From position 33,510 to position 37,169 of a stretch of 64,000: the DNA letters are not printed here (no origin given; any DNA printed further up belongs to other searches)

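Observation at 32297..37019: Methyltransferase translationally coupled to a 197-aa unknown and a HEPN-like protein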

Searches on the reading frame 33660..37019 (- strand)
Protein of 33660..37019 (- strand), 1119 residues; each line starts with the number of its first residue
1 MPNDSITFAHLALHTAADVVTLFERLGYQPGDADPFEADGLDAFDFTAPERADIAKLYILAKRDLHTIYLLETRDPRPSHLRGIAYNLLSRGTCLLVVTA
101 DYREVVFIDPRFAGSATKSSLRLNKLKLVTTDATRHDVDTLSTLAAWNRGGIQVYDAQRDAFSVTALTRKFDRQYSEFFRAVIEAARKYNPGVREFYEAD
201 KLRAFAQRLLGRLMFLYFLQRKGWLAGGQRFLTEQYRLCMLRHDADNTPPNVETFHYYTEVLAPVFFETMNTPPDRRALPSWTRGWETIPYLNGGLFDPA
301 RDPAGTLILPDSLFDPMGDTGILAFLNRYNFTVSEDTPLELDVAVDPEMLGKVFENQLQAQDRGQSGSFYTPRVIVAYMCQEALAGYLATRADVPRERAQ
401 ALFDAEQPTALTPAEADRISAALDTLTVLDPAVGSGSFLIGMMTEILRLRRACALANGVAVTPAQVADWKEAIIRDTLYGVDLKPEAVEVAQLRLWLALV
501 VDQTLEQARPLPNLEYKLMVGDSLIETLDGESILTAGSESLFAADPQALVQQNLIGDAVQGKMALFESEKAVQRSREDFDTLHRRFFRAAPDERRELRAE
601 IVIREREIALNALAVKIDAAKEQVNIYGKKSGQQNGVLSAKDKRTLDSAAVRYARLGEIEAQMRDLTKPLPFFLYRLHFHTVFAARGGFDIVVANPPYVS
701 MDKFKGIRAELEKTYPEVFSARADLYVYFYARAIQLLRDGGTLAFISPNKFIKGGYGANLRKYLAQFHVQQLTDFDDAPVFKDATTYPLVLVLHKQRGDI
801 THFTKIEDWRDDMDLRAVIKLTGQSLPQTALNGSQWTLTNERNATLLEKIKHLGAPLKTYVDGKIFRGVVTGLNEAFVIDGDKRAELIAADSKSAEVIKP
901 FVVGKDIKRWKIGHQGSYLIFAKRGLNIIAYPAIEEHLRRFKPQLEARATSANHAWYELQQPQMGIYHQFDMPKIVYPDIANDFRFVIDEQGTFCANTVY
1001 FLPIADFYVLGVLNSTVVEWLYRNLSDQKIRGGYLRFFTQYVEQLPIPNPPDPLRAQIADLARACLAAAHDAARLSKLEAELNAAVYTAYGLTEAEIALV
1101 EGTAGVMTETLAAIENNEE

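Call 5: search_protein_families(library=pfam, proteins=[window:33660-37019:-], max_evalue=0.1)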
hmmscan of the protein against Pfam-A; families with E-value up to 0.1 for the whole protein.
window:33660-37019:- (1119 aa): 8 families
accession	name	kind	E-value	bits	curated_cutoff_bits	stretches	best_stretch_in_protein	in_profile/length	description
PF07669.17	Eco57I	-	3.3e-35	122.1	25.3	1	478-781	3-171/171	Eco57I restriction-modification methylase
PF12950.13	TaqI_C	-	1.1e-18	68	26.5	1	900-1047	2-118/118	TaqI-like C-terminal specificity domain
PF02384.22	N6_Mtase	-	5.8e-11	42.7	20.4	1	686-798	123-235/311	N-6 DNA Methylase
PF20473.4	MmeI_Mtase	-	3.4e-09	36.7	27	1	418-499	13-86/259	MmeI, DNA-methyltransferase domain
PF01170.24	UPF0020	-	0.00093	19.4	22.3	0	419-503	23-104/197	RMKL-like, methyltransferase domain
PF20465.4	MmeI_hel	-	0.0071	17.5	27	1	266-297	50-75/75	MmeI, helicase spacer domain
PF07888.16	CALCOCO1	-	0.015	14.7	36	1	544-668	25-143/496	Calcium binding and coiled-coil domain (CALCOCO1) like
PF25120.1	DUF7814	-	0.024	14.8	27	0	257-300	118-159/228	Domain of unknown function (DUF7814)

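Call 6: search_protein_families(library=padloc, proteins=[window:33660-37019:-], max_evalue=0.1)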
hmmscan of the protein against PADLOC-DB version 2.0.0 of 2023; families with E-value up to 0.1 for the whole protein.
window:33660-37019:- (1119 aa): 77 families (the best 25 are shown)
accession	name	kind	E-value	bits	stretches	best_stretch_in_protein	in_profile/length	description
PDLC03596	REase_MTase_IIG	-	5.4e-118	393.6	3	675-1104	698-1146/1148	Type IIG restriction enzyme-methyltransferase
PDLC03601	REase_MTase_IIG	-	5e-96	320.6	2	687-1098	672-1103/1110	Type IIG restriction enzyme-methyltransferase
PDLC03612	REase_MTase_IIG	-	1.4e-80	269.9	2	468-1102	586-1245/1247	Type IIG restriction enzyme-methyltransferase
PDLC03609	REase_MTase_IIG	-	1.1e-62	210.1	2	674-1050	544-931/1066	Type IIG restriction enzyme-methyltransferase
PDLC03313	MTase_II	-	2.2e-44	149.9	1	686-1102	142-561/563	Type II methyltransferase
PDLC03604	REase_MTase_IIG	-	3.1e-43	146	3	685-880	531-731/1011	Type IIG restriction enzyme-methyltransferase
PDLC02643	DrmMI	-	1e-42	144.2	2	472-1057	669-1217/1347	DrmMI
PDLC03226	MTase_II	-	1.2e-35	121.2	2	834-1092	304-574/579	Type II methyltransferase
PDLC03335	MTase_II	-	1.5e-34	117.7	2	680-1049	187-573/607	Type II methyltransferase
PDLC03245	MTase_II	-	1.1e-33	114.7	2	686-1021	156-505/577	Type II methyltransferase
PDLC03629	REase_MTase_IIG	-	2e-32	110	2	673-1059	556-977/1182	Type IIG restriction enzyme-methyltransferase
PDLC03250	MTase_II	-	2e-31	107.5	2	688-1021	340-681/775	Type II methyltransferase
PDLC03628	REase_MTase_IIG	-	2.3e-26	90.2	3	156-389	150-360/1100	Type IIG restriction enzyme-methyltransferase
PDLC02529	PglX|PglXI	-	1.1e-24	84.3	3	411-528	217-323/1189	PglX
PDLC03348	MTase_II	-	6e-24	82.6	2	686-922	344-566/727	Type II methyltransferase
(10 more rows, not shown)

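Call 7: search_protein_families(library=ncbifam, proteins=[window:33660-37019:-], max_evalue=0.1)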
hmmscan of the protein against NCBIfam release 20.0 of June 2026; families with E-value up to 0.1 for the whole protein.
window:33660-37019:- (1119 aa): 8 families
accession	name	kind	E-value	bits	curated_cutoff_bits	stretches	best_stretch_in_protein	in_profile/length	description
NF033451.1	BREX_2_MTaseX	equivalog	4.9e-22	77.5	400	3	411-529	213-320/1185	BREX-2 system adenine-specific DNA-methyltransferase PglX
NF033455.1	BREX_6_MTaseX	exception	2e-19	68.7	900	2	411-497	315-398/1319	BREX-6 system adenine-specific DNA-methyltransferase PglX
NF033452.1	BREX_1_MTaseX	exception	2.1e-19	68.9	500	1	369-781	253-599/1210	BREX-1 system adenine-specific DNA-methyltransferase PglX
TIGR02987.1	met_A_Alw26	exception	2.1e-08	33.4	353.5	0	424-473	31-75/523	Alw26I/Eco31I/Esp3I family type II restriction adenine-specific DNA-methyltransferase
NF047738.1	antiphage_MADS2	equivalog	2.6e-05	22.7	720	1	426-497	333-407/654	methylation-associated defense system DNA methyltransferase MAD2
TIGR03534.1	RF_mod_PrmC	equivalog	0.00012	21.7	199.1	1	680-742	148-214/253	peptide chain release factor N(5)-glutamine methyltransferase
NF033454.1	BREX_5_MTaseX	exception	0.00013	19.7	900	1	396-497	270-366/1404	BREX-5 system adenine-specific DNA-methyltransferase PglX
TIGR03533.1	L3_gln_methyl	equivalog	0.1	11.9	229.7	0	687-713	188-214/284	50S ribosomal protein L3 N(5)-glutamine methyltransferase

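Call 19: find_homologous_proteins(query=window:33660-37019:-, max_evalue=1e-30)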
Query window:33660-37019:- (1119 aa): 6612 proteins with E <= 1e-30 among 8000 candidates; the best 120 are listed.
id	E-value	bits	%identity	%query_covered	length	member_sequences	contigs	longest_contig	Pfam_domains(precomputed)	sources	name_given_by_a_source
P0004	0.0e+0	2542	100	100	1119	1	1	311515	PF02384.23,PF07669.18,PF12950.14,PF20473.5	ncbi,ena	-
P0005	0.0e+0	1865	77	95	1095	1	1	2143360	PF02384.23,PF07669.18,PF12950.14,PF20473.5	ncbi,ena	-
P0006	0.0e+0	1374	57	99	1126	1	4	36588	PF02384.23,PF07669.18,PF12950.14,PF20473.5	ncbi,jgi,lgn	-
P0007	0.0e+0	1297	54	100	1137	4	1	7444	PF02384.23,PF07669.18,PF12950.14,PF20473.5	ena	-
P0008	0.0e+0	1288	53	100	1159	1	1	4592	PF02384.23,PF07669.18,PF12950.14,PF20473.5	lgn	-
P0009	0.0e+0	1245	53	99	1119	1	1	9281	PF02384.23,PF07669.18,PF12950.14,PF20473.5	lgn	-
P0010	0.0e+0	1241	52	98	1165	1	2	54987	PF02384.23,PF07669.18,PF12950.14,PF20473.5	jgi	-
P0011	0.0e+0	1217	53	98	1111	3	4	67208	PF02384.23,PF07669.18,PF12950.14,PF20473.5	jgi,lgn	jgi:hypothetical protein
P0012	0.0e+0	1202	51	98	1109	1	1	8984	PF02384.23,PF07669.18,PF12950.14,PF20473.5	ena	-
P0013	0.0e+0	1198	52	98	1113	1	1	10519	PF02384.23,PF07669.18,PF12950.14,PF20473.5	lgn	-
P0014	0.0e+0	1194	51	99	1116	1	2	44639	PF02384.23,PF07669.18,PF12950.14,PF20473.5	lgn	-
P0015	0.0e+0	1189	51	99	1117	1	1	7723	PF02384.23,PF07669.18,PF12950.14,PF20473.5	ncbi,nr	ncbi:MAG: Eco57I restriction-modification methylase domain-containing protein [Anaerolineae bacteriu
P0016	0.0e+0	1187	51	99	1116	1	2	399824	PF02384.23,PF07669.18,PF12950.14,PF20473.5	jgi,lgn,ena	-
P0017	0.0e+0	1179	50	98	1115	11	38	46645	PF02384.23,PF07669.18,PF12950.14,PF20473.5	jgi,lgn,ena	-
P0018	0.0e+0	1175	51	100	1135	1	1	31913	PF02384.23,PF07669.18,PF12950.14,PF20473.5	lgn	-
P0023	0.0e+0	1156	51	98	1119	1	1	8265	PF02384.23,PF07669.18,PF12950.14,PF20473.5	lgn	-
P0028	0.0e+0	1138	49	100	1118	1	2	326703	PF02384.23,PF07669.18,PF12950.14,PF20473.5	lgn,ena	-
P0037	0.0e+0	1093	47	99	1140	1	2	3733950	PF02384.23,PF07669.18,PF12950.14,PF20473.5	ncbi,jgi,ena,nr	ncbi:MAG: Eco57I restriction-modification methylase domain-containing protein [Anaerolineae bacteriu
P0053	0.0e+0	1063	47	98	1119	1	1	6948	PF02384.23,PF07669.18,PF12950.14,PF20473.5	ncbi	-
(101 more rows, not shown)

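Call 20: find_encoding_contigs(protein=P0005, flank=8000, max_places=2)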
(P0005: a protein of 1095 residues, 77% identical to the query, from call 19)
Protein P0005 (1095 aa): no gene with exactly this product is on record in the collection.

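Call 21: find_encoding_contigs(protein=P0006, flank=8000, max_places=2)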
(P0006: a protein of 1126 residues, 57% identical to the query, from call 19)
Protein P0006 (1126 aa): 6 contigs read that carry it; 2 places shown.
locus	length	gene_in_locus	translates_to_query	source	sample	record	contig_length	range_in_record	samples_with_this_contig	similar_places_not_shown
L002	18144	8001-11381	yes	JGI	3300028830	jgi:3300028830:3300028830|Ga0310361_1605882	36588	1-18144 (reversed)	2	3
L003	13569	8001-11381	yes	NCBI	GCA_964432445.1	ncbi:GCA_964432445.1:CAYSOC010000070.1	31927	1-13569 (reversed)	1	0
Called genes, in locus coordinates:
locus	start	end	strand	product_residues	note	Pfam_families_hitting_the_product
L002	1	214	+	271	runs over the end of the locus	PF00535:Glycos_transf_2, PF10111:Glyco_tranf_2_2 (weak)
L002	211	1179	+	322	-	PF00106:adh_short (weak), PF01073:3Beta_HSD, PF01370:Epimerase, PF02719:Polysacc_synt_2, PF04321:RmlD_sub_bind, PF05368:NmrA, PF13460:NAD_binding_10, PF16363:GDP_Man_Dehyd, +1 more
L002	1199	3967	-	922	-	-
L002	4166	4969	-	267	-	PF13490:zf-HC2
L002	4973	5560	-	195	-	PF04542:Sigma70_r2, PF08281:Sigma70_r4_2, PF04545:Sigma70_r4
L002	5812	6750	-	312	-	-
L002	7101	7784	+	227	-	PF00498:FHA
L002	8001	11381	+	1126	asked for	PF02384:N6_Mtase (faint), PF20473:MmeI_Mtase (weak), PF07669:Eco57I, PF12950:TaqI_C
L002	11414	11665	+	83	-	-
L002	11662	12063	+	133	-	PF01850:PIN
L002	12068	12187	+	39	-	-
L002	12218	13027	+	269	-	PF12686:DUF3800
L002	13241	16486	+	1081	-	PF13091:PLDc_2, PF04851:ResIII (faint), PF00176:SNF2-rel_dom, PF00271:Helicase_C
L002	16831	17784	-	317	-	PF00589:Phage_integrase (faint), PF02899:Phage_int_SAM_1 (weak)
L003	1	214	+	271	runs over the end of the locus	PF00535:Glycos_transf_2, PF10111:Glyco_tranf_2_2 (weak)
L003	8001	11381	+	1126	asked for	PF02384:N6_Mtase (faint), PF20473:MmeI_Mtase (weak), PF07669:Eco57I, PF12950:TaqI_C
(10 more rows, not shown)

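Call 22: find_encoding_contigs(protein=P0004, flank=10000, max_places=2)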
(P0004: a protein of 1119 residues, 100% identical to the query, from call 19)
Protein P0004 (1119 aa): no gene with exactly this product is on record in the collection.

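Call 23: find_related_loci(query=window:33660-37019:-, collection=genome_contigs, flank=10000)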
Query window:33660-37019:- (1119 aa) in genome_contigs; peptide patterns used: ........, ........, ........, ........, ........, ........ (x = any residue, [..] = any of these).
76 stretches matched a pattern; 9 encode a relative of the query (tblastn E <= 1e-3); 9 distinct loci.
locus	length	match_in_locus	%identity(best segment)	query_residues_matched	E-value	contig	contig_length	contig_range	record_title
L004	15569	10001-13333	57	1-1105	0e+0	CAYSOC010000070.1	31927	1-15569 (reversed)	MAG TPA_asm: uncultured Anaerolineaceae bacterium isolate binchicken_co322_217 genome assembly, contig: NODE_2286_length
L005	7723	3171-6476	51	5-1109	0e+0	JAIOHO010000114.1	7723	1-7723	MAG: Anaerolineae bacterium isolate MAG_06 contig_37159, whole genome shotgun sequence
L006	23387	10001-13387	49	1-1105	0e+0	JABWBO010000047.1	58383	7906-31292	MAG: Anaerolineae bacterium isolate MAG_32 scaffold_1314, whole genome shotgun sequence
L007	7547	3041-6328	48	1-1105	0e+0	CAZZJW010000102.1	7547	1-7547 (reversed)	MAG TPA_asm: uncultured Pleurocapsa sp. isolate SRP124364_co1_407 genome assembly, contig: NODE_11953_length_7547_cov_7.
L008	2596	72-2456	53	1-790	0e+0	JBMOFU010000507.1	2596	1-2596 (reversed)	MAG: Phototrophicaceae bacterium isolate Deming_bin.258 contig166105, whole genome shotgun sequence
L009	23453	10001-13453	49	1-1119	0e+0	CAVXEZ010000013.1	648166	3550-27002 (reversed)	MAG: uncultured Chloroflexia bacterium isolate MFD02416.bin.1.282 genome assembly, contig: contig_30095, whole genome sh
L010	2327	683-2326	56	5-525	0e+0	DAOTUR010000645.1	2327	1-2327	MAG TPA_asm: Anaerolineae bacterium isolate F20_76 k119_7936269, whole genome shotgun sequence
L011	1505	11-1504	54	253-753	4e-175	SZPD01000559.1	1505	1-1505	Anaerolineae bacterium CFX9 ZYPT4scaffold_26908, whole genome shotgun sequence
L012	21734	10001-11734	38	160-778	4e-69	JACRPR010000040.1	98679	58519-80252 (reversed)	MAG: Chloroflexi bacterium isolate NC_groundwater_1992_Pr3_S-0.65um_56_3 SR2-18-Sp65_coassembly_scaffold_44305, whole ge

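Call 33: search_protein_families(library=pfam, proteins=[L009:13453-14220:+, L009:14393-15403:+, L009:15422-15847:+, L009:15906-17369:+, L009:17964-20036:+, L006:13413-14267:+, L006:14279-15766:+, L006:15868-16305:+, L006:16414-17058:+, L006:17323-17724:+], max_evalue=0.01)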
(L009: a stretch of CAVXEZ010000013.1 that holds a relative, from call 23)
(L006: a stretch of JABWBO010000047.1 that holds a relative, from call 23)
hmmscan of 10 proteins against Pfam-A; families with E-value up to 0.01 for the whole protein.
L009:13453-14220:+ (255 aa): 1 family
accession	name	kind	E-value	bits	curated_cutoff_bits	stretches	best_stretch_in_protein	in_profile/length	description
PF18734.6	HEPN_AbiU2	-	1.3e-10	41.6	26.8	1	61-180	41-170/193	AbiU2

L009:14393-15403:+ (336 aa): 1 family
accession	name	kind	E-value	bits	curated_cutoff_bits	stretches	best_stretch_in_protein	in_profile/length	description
PF04326.19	SLFN_AlbA_2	-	3.6e-15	57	25.3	1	20-146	1-116/118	Schlafen, AlbA_2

L009:15422-15847:+ (141 aa): 0 families

L009:15906-17369:+ (487 aa): 5 families
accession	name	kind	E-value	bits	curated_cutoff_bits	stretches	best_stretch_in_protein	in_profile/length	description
PF00069.31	Pkinase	-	1.2e-47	162.9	31.7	1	18-269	1-253/263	Protein kinase domain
PF07714.23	PK_Tyr_Ser-Thr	-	1.4e-33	116.7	23.1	1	21-267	4-248/258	Protein tyrosine and serine/threonine kinase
PF03109.22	ABC1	-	4.7e-05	23.1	22.9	1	95-179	144-226/244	ABC1 atypical kinase-like domain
PF01636.29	APH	-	0.00024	21.4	23.2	1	112-169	137-199/239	Phosphotransferase enzyme family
PF14531.12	Kinase-like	-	0.00046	20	25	1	140-235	164-265/289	Kinase-like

L009:17964-20036:+ (690 aa): 2 families
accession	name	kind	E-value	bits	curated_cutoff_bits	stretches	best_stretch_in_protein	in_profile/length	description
PF03235.19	GmrSD_N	-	2e-30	106.9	33.2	1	20-217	6-198/199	GmrSD restriction endonuclease, N-terminal domain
PF18725.6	HEPN_SAV2148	-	0.00065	19.6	26.4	1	625-665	118-158/216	SAV2148-like HEPN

L006:13413-14267:+ (284 aa): 0 families

L006:14279-15766:+ (495 aa): 0 families

L006:15868-16305:+ (145 aa): 1 family
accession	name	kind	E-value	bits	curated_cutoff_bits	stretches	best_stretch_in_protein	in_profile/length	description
PF04545.22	Sigma70_r4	-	1.7e-07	31.1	24.1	1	72-112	7-43/50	Sigma-70, region 4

L006:16414-17058:+ (214 aa): 1 family
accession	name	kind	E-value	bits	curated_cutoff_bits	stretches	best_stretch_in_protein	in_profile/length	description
PF01850.27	PIN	-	2.3e-11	44.8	23.6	1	8-136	2-119/120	PIN domain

L006:17323-17724:+ (133 aa): 1 family
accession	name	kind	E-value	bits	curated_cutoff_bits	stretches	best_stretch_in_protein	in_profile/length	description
PF01850.27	PIN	-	4.8e-17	63.1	23.6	1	3-125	1-119/120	PIN domain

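Call 34: find_encoding_contigs(protein=P0016, flank=10000, max_places=1)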
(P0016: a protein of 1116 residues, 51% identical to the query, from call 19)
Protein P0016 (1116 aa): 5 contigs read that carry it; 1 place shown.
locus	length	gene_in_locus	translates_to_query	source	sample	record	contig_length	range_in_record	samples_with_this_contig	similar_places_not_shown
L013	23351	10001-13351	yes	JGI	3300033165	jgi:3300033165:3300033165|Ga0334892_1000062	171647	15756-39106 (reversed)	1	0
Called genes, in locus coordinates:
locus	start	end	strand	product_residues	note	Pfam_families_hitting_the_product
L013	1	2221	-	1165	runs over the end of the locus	PF19587:DUF6094, PF04851:ResIII (faint)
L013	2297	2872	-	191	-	-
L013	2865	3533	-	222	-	-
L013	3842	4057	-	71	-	-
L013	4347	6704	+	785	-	PF12161:HsdM_N, PF02384:N6_Mtase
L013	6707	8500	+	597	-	PF03235:GmrSD_N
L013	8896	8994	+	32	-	-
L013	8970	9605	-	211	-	PF13359:DDE_Tnp_4 (weak), PF13586:DDE_Tnp_1_2 (weak)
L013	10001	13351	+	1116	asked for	PF02384:N6_Mtase (faint), PF20473:MmeI_Mtase (weak), PF07669:Eco57I, PF12950:TaqI_C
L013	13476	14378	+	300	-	PF07751:Abi_2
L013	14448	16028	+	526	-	PF08239:SH3_3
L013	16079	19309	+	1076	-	PF13091:PLDc_2, PF04851:ResIII (faint), PF00176:SNF2-rel_dom (weak), PF00271:Helicase_C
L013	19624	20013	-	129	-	PF13683:rve_3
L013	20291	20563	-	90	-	-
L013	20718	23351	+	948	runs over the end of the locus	PF13676:TIR_2, PF00931:NB-ARC, PF13424:TPR_12, PF13374:TPR_10 (weak), PF13424:TPR_12, PF00515:TPR_1 (weak), PF07719:TPR_2 (weak), PF13181:TPR_8, +2 more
